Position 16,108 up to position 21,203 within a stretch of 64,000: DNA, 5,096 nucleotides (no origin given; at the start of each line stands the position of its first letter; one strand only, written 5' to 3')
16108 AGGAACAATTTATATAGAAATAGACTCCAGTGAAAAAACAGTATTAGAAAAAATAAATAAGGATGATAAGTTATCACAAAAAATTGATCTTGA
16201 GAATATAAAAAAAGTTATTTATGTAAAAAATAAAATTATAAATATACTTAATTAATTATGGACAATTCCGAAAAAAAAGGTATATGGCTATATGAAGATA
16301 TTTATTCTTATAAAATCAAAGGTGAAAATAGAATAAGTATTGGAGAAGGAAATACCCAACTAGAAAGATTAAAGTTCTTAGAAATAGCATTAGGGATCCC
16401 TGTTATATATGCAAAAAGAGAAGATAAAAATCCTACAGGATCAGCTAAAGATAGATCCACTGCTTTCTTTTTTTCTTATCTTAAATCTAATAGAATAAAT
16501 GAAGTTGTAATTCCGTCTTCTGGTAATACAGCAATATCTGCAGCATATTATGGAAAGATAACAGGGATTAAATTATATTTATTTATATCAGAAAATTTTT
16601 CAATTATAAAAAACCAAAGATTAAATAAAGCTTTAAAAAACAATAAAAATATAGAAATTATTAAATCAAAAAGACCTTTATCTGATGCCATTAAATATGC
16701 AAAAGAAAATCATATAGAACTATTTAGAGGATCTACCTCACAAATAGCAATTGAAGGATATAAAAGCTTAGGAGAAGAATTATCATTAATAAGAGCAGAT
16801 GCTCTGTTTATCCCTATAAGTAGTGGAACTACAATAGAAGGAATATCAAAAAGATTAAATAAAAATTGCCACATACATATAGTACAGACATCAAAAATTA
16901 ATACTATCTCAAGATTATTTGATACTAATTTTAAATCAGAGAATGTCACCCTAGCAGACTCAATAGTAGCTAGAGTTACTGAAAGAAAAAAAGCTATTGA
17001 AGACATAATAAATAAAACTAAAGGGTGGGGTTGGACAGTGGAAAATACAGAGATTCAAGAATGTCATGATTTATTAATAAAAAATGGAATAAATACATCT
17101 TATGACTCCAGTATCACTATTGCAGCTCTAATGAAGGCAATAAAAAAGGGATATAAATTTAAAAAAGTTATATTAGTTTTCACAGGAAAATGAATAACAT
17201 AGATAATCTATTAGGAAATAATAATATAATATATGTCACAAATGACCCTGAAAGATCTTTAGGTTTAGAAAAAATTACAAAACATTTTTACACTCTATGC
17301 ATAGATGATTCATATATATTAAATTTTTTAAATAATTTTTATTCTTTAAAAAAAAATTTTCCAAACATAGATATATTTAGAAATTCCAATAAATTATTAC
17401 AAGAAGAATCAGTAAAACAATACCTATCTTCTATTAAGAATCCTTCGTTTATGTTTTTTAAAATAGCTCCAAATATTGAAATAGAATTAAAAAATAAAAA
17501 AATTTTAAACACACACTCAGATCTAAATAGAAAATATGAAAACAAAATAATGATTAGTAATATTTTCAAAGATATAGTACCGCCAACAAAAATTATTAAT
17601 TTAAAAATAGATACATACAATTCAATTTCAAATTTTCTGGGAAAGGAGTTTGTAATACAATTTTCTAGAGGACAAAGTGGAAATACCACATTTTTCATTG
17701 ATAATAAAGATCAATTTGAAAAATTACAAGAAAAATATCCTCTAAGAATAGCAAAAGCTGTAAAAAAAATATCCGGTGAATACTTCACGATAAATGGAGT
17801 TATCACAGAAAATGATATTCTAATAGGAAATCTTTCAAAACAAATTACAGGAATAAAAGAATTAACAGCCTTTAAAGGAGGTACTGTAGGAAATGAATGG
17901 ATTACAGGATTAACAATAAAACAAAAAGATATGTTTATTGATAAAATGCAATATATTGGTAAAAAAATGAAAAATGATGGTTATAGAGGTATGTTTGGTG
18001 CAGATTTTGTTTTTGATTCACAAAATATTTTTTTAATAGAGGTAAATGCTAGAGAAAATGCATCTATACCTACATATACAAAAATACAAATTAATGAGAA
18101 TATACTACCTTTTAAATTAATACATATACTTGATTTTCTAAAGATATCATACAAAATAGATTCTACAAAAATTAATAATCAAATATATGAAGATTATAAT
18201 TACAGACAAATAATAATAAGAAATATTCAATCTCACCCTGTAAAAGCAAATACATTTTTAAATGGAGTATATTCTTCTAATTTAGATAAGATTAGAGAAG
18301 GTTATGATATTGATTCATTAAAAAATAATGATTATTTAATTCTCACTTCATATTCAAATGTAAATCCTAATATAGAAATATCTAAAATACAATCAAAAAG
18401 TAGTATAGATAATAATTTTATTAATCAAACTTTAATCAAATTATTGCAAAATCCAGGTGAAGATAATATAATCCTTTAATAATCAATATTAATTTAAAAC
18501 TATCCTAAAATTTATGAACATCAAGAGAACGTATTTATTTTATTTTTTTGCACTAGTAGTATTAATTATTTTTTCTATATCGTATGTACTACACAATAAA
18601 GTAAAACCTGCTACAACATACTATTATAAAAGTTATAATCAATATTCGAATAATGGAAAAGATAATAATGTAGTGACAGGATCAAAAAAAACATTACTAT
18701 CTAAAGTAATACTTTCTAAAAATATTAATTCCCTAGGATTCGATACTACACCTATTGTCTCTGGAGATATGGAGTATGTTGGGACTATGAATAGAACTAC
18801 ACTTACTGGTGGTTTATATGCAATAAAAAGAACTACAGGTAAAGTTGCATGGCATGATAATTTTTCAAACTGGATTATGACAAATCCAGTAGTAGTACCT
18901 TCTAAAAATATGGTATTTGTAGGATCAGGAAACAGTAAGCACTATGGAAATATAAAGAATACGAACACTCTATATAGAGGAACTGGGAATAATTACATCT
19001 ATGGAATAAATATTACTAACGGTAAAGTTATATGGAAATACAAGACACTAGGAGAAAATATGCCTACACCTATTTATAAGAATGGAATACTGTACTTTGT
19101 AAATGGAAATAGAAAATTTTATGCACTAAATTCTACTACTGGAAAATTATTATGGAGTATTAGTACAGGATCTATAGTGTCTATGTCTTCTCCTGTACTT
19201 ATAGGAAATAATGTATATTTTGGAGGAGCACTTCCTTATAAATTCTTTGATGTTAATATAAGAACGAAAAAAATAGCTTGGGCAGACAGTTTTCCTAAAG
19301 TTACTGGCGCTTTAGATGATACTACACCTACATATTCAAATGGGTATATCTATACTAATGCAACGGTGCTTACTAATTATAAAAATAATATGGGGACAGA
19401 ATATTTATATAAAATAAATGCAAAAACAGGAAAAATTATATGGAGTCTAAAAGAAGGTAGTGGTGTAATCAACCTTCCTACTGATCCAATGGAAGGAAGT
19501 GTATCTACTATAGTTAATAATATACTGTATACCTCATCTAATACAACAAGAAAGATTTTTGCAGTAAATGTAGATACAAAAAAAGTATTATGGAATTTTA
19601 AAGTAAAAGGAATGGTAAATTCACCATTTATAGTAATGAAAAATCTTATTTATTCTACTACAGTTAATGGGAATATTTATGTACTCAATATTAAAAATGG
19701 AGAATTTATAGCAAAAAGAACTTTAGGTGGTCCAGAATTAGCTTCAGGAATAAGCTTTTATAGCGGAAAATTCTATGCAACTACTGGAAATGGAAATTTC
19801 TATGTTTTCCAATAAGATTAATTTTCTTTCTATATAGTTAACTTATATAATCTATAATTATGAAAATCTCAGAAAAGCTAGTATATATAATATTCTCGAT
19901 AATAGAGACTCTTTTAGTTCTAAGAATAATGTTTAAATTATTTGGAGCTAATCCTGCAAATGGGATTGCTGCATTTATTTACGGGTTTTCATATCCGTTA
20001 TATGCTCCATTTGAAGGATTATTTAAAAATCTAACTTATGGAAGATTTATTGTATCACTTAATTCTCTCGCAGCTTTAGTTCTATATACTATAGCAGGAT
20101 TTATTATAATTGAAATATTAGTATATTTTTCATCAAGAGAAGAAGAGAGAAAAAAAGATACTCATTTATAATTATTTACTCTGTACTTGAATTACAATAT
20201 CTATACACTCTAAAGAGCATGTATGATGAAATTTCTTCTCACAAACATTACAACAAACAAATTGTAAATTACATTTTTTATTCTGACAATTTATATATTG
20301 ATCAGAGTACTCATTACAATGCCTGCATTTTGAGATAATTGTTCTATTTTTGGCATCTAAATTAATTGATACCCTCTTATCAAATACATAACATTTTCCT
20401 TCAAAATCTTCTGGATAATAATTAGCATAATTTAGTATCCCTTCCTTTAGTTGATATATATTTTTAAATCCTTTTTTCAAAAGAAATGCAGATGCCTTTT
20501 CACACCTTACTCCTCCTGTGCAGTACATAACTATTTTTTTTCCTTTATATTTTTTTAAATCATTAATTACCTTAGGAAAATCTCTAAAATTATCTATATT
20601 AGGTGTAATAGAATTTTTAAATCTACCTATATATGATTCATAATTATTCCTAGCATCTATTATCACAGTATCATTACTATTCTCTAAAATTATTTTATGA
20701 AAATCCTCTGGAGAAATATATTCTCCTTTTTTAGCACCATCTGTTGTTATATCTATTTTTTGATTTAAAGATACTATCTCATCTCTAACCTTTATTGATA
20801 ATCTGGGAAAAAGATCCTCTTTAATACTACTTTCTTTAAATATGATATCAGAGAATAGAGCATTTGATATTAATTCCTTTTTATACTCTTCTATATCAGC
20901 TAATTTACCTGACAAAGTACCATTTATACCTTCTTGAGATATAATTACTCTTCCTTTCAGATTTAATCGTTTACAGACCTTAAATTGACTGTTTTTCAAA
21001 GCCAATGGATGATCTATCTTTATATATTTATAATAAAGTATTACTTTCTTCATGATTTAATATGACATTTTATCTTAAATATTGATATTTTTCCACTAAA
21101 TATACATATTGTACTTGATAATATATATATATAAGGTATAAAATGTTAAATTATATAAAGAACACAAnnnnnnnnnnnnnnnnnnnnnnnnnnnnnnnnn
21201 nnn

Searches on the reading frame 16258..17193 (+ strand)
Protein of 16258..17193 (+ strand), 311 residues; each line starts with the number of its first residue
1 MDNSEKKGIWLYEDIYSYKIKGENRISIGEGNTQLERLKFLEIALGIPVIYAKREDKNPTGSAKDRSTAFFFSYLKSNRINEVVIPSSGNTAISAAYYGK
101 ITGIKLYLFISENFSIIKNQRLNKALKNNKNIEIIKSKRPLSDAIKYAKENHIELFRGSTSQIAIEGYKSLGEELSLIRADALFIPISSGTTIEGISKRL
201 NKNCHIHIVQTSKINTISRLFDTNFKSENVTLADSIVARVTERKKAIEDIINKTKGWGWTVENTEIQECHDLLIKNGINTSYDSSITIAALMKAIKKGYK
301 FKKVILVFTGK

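Call 9: search_protein_families(library=pfam, proteins=[window:16258-17193:+], max_evalue=0.001)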
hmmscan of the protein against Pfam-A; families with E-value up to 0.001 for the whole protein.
window:16258-17193:+ (311 aa): 1 family
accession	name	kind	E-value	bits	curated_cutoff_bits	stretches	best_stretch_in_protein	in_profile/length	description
PF00291.31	PALP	-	3.9e-40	138.5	35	1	26-310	1-295/295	Pyridoxal-phosphate dependent enzyme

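Call 14: search_protein_families(library=ncbifam, proteins=[window:16258-17193:+], max_evalue=0.01)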
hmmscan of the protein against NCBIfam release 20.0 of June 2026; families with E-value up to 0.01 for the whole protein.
window:16258-17193:+ (311 aa): 33 families (the best 25 are shown)
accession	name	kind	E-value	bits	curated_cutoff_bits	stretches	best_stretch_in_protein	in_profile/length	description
NF006205.0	PRK08329.1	equivalog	1.1e-27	96.9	358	1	50-310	74-341/347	threonine synthase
NF004170.0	PRK05638.1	equivalog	9.8e-27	93.6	421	1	5-310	42-353/442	threonine synthase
NF004996.0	PRK06381.1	equivalog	5.9e-23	81.4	266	1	31-311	14-317/319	threonine synthase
NF005035.0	PRK06450.1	equivalog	1.7e-20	73.1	301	1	24-310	50-332/338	threonine synthase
NF006050.0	PRK08197.1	equivalog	7.2e-20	71.1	303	1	5-309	54-378/406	threonine synthase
TIGR00260.1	thrC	equivalog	7.3e-14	51.7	167.1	1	19-310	11-333/340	threonine synthase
NF007989.0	PRK10717.1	equivalog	2.5e-11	43.3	387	1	31-307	13-304/334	cysteine synthase A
TIGR01136.1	cysKM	subfamily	4.7e-11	42.6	344.15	1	31-150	6-124/299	cysteine synthase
TIGR03945.1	PLP_SbnA_fam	equivalog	1.2e-10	41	349.95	1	49-308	23-287/304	2,3-diaminopropionate biosynthesis protein SbnA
NF005292.0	PRK06815.1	equivalog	1.2e-10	41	371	1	36-311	25-306/320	threonine/serine dehydratase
TIGR01127.1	ilvA_1Cterm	equivalog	6.2e-09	35.3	378.75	1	50-310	17-283/380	threonine ammonia-lyase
TIGR01139.1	cysK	equivalog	9.8e-09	34.9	350.95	1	31-150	6-124/298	cysteine synthase A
NF004771.0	PRK06110.1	equivalog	1.4e-08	34.2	317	1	41-310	30-304/323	threonine dehydratase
TIGR01138.1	cysM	equivalog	2e-08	34.1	394.2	1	31-121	7-100/290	cysteine synthase B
NF005147.0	PRK06608.1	equivalog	3.2e-08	32.7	380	1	23-195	15-188/339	serine/threonine dehydratase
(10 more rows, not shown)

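Call 16: search_solved_structures(query=window:16258-17193:+, max_evalue=0.001)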
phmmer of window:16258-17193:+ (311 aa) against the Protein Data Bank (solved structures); distinct sequences matched with E-value up to 0.001: 28.
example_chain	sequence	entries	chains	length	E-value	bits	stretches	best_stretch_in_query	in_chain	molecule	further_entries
2zsj_A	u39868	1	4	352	2.3e-09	40.5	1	26-192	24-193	Threonine synthase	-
6cgq_A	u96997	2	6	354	3.2e-09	40.1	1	26-310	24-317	Threonine synthase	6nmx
6c2h_A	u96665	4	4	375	4.2e-08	36.4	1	30-118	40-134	Cystathionine beta-synthase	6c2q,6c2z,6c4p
1uim_A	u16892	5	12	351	2.1e-06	30.8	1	26-114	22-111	Threonine Synthase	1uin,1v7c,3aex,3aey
3dwi_A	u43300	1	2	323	3.1e-06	30.3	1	50-122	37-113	Cysteine synthase B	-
3dwg_A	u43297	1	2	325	3.1e-06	30.3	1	50-122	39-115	Cysteine synthase B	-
3dki_A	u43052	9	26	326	3.1e-06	30.2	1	50-122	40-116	Cysteine synthase B | O-phosphoserine sulfhydrylase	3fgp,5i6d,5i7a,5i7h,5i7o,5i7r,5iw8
6z4n_AAA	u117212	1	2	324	1.1e-05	28.5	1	20-150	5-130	Cysteine synthase A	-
8zyc_A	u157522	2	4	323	1.1e-05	28.4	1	24-150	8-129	Cysteine synthase A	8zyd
5j43_E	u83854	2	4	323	1.2e-05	28.3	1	24-150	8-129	Cysteine synthase A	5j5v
2d1f_A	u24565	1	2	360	3e-05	27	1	27-199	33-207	Threonine synthase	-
1fcj_A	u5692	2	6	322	3.6e-05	26.8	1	23-150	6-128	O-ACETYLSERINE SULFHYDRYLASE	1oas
7xrq_A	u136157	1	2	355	3.9e-05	26.7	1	31-126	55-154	Cystathionine beta-synthase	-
4ofx_A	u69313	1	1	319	8.8e-05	25.5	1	36-209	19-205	Cystathionine beta-synthase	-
1o58_A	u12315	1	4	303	0.00013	24.9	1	50-126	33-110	O-acetylserine sulfhydrylase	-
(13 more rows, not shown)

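Call 70: search_solved_structures(query=A5, max_evalue=0.00001, show_alignments=2)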
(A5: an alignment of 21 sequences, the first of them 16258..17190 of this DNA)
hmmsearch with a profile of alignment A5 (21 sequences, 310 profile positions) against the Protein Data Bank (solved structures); distinct sequences matched with E-value up to 0.00001: 65 (the best 60 are shown).
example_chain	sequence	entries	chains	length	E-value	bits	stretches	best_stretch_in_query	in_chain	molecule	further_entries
2zsj_A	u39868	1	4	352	2e-25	92.7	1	6-309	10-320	Threonine synthase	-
6cgq_A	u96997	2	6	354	4.5e-25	91.5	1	4-309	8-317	Threonine synthase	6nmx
2d1f_A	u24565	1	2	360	1.5e-22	83.2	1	20-309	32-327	Threonine synthase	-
1uim_A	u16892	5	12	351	2.1e-15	59.8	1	13-103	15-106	Threonine Synthase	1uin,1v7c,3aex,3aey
8y1j_A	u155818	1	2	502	2.7e-15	59.4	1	25-297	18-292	L-threonine dehydratase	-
2rkb_A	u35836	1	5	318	2.9e-15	59.4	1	41-309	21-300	Serine dehydratase-like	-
1pwe_A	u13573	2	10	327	2.9e-15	59.3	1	25-235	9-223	L-serine dehydratase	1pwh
2gn0_A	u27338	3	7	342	2.9e-15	59.3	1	17-309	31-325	Threonine dehydratase catabolic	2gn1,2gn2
4h27_A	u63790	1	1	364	8e-15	57.9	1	26-236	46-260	L-serine dehydratase/L-threonine deaminase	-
3iau_A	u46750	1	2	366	1.8e-14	56.7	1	34-204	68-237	Threonine deaminase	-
5ybw_A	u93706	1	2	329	1.9e-14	56.6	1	26-208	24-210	Aspartate racemase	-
1p5j_A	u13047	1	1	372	1.3e-13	53.9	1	26-288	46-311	L-serine dehydratase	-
6lut_A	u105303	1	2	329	1.3e-13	53.9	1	18-309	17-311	Probable serine racemase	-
5cvc_A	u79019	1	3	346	3.8e-12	49.1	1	25-201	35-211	Serine racemase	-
8zkv_A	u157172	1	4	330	7.8e-12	48.1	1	25-205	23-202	L-threonine dehydratase biosynthetic IlvA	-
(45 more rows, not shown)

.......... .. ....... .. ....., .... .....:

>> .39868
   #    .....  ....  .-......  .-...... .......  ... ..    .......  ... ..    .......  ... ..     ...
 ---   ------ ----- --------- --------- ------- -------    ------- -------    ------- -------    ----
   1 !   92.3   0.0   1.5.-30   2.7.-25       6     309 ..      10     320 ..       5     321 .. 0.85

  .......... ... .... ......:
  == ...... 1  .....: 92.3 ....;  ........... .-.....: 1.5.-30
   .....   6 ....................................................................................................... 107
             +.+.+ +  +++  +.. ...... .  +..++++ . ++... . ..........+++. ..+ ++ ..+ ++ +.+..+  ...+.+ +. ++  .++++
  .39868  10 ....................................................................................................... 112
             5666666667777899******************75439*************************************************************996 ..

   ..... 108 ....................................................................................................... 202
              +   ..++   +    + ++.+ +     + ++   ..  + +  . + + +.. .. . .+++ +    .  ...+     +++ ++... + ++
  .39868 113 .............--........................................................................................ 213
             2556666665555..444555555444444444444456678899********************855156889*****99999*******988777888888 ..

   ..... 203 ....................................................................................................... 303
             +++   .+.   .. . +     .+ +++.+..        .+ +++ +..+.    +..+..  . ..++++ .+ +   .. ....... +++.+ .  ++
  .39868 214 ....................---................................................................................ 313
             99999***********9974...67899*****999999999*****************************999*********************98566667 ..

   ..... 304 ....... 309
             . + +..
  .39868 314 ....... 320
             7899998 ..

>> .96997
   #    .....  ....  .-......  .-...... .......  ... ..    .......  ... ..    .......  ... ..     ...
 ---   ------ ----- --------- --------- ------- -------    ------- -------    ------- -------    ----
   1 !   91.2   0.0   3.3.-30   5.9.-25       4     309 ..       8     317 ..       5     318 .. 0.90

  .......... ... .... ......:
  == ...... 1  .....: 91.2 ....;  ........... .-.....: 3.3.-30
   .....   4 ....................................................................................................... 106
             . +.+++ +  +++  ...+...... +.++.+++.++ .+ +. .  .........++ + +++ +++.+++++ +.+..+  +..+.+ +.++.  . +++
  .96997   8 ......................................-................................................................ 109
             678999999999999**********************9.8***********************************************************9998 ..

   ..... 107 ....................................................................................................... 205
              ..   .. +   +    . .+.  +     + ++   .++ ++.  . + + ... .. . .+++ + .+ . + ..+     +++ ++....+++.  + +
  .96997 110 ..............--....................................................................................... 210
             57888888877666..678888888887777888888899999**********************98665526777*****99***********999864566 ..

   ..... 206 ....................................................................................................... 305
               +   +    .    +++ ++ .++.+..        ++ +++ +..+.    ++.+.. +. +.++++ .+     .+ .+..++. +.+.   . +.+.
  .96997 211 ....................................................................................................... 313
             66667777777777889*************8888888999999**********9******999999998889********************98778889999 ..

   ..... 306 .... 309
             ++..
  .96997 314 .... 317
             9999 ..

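Call 74: find_homologous_proteins(query=A5, max_evalue=1e-10)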
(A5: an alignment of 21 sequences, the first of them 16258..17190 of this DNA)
Query A5 (21 sequences) (311 aa, profile of the alignment): 1910 proteins with E <= 1e-10 among 8000 candidates; the best 120 are listed.
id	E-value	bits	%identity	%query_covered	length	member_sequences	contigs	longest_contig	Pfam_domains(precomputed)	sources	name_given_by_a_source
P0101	3.6e-121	422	38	97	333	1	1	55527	PF00291.32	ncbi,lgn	-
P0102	7.8e-121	421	40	94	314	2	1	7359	PF00291.32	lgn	-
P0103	3.0e-118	412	36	98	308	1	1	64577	PF00291.32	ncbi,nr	ncbi:pyridoxal-phosphate dependent enzyme [Candidatus Dojkabacteria bacterium]|nr:pyridoxal-phosphat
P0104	9.0e-116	404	36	98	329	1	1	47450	PF00291.32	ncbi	ncbi:PLP-dependent lyase/thiolase [Patescibacteria group bacterium]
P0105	1.6e-115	403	58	98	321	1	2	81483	PF00291.32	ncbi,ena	-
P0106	4.0e-115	402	54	100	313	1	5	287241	PF00291.32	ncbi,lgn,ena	-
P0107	1.4e-114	400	57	100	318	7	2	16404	PF00291.32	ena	-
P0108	4.4e-114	399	38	97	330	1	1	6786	PF00291.32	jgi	jgi:threonine synthase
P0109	3.8e-113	396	39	97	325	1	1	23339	PF00291.32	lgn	-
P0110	3.3e-112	393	98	100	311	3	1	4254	PF00291.32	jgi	jgi:threonine synthase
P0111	6.5e-112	392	34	89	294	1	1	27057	PF00291.32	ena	-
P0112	1.1e-111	391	39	97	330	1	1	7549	PF00291.32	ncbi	-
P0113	1.3e-111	391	34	89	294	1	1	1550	PF00291.32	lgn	-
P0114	1.4e-111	391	57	99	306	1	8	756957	PF00291.32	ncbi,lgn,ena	-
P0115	1.4e-111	391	39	97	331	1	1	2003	PF00291.32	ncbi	ncbi:MAG: hypothetical protein Fur003_6490 [Candidatus Dojkabacteria bacterium]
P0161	1.1e-106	375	33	85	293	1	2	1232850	PF00291.32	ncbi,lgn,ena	-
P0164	1.2e-106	374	39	90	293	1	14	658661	PF00291.32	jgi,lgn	jgi:threonine dehydratase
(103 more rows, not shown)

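Call 75: find_encoding_contigs(protein=P0161, flank=10000, max_places=1)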
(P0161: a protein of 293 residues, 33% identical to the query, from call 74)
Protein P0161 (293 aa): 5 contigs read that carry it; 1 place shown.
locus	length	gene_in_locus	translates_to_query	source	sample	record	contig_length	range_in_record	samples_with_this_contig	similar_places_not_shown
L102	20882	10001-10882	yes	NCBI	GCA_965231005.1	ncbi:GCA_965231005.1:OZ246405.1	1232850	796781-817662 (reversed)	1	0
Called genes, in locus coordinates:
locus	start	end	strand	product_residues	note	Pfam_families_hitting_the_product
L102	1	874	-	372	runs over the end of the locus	PF01180:DHO_dh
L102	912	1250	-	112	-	-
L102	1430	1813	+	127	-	-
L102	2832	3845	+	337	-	-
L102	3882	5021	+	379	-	PF00953:Glycos_transf_4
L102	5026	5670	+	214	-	PF04377:ATE_C (weak)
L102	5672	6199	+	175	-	-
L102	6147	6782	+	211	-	-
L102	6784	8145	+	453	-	PF01225:Mur_ligase, PF08245:Mur_ligase_M, PF02875:Mur_ligase_C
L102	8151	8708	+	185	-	PF00293:NUDIX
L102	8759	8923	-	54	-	PF21344:Zn_ribbon_LysW (weak)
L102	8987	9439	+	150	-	PF00293:NUDIX, PF14815:NUDIX_4 (weak)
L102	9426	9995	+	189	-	PF01712:dNK (faint), PF02223:Thymidylate_kin, PF13521:AAA_28 (weak)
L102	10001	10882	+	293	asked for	PF00291:PALP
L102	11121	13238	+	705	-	PF03477:ATP-cone, PF13597:NRDD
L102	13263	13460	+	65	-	PF13597:NRDD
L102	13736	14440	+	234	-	PF04055:Radical_SAM, PF13353:Fer4_12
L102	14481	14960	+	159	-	-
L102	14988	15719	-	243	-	PF01209:Ubie_methyltran, PF13489:Methyltransf_23, PF07021:MetW, PF13847:Methyltransf_31, PF08241:Methyltransf_11, PF08242:Methyltransf_12, PF13649:Methyltransf_25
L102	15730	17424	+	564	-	PF04055:Radical_SAM, PF16199:Radical_SAM_C, PF13673:Acetyltransf_10 (weak)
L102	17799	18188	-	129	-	-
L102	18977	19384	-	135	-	-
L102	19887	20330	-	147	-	-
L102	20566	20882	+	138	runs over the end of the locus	PF00293:NUDIX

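Call 76: find_encoding_contigs(protein=P0164, flank=10000, max_places=1)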
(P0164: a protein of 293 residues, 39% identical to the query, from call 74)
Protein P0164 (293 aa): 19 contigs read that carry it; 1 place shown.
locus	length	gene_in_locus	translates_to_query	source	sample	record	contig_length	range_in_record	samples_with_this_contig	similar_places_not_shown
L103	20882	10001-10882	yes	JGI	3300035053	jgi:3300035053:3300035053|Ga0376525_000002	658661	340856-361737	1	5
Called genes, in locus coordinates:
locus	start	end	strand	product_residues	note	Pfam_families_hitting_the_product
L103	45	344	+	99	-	PF01016:Ribosomal_L27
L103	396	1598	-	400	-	PF22694:CtpB_N-like (faint), PF00595:PDZ (weak), PF13180:PDZ_2 (weak), PF17820:PDZ_6, PF03572:Peptidase_S41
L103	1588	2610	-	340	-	PF05496:RuvB_N, PF00004:AAA, PF07728:AAA_5 (weak), PF17864:AAA_lid_4, PF05491:WHD_RuvB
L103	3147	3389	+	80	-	-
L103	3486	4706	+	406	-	PF02655:ATP-grasp_3 (weak)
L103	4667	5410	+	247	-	-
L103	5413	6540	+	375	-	PF00953:Glycos_transf_4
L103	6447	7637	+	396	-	PF17396:DUF1611_N, PF07755:DUF1611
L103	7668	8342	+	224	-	PF01797:Y1_Tnp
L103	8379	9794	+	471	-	PF01225:Mur_ligase, PF08245:Mur_ligase_M, PF02875:Mur_ligase_C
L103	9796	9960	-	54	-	PF21344:Zn_ribbon_LysW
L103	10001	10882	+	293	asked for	PF00291:PALP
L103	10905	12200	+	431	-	PF00275:EPSP_synthase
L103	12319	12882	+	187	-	PF01209:Ubie_methyltran (weak), PF05175:MTS, PF13489:Methyltransf_23 (weak), PF06325:PrmA (weak), PF13847:Methyltransf_31, PF08241:Methyltransf_11, PF13649:Methyltransf_25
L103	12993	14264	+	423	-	PF08529:NusA_N, PF00575:S1 (weak), PF13184:KH_NusA_1st, PF26594:KH_NusA_2nd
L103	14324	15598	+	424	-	PF05697:Trigger_N, PF00254:FKBP_C (faint), PF05698:Trigger_C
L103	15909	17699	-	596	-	PF01411:tRNA-synt_2c, PF07973:tRNA_SAD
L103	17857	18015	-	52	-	-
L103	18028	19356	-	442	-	PF04055:Radical_SAM, PF13353:Fer4_12, PF13186:SPASM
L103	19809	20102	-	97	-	-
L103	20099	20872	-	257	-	PF00121:TIM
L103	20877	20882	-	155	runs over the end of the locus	PF06695:Sm_multidrug_ex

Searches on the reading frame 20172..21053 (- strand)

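Call 9: search_protein_families(library=pfam, proteins=[window:20172-21053:-], max_evalue=0.001)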
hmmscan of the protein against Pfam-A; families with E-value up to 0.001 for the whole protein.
window:20172-21053:- (293 aa): 3 families
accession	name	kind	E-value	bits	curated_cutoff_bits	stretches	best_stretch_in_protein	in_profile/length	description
PF17773.7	UPF0176_N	-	8.4e-25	87.4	26.2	1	3-93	2-92/92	UPF0176 acylphosphatase like domain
PF12368.13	Rhodanese_C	-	1.1e-18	67.7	26.9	1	218-283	1-65/66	Rhodanase C-terminal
PF00581.25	Rhodanese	-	2.6e-11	44.3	22.2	1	116-210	3-100/102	Rhodanese-like domain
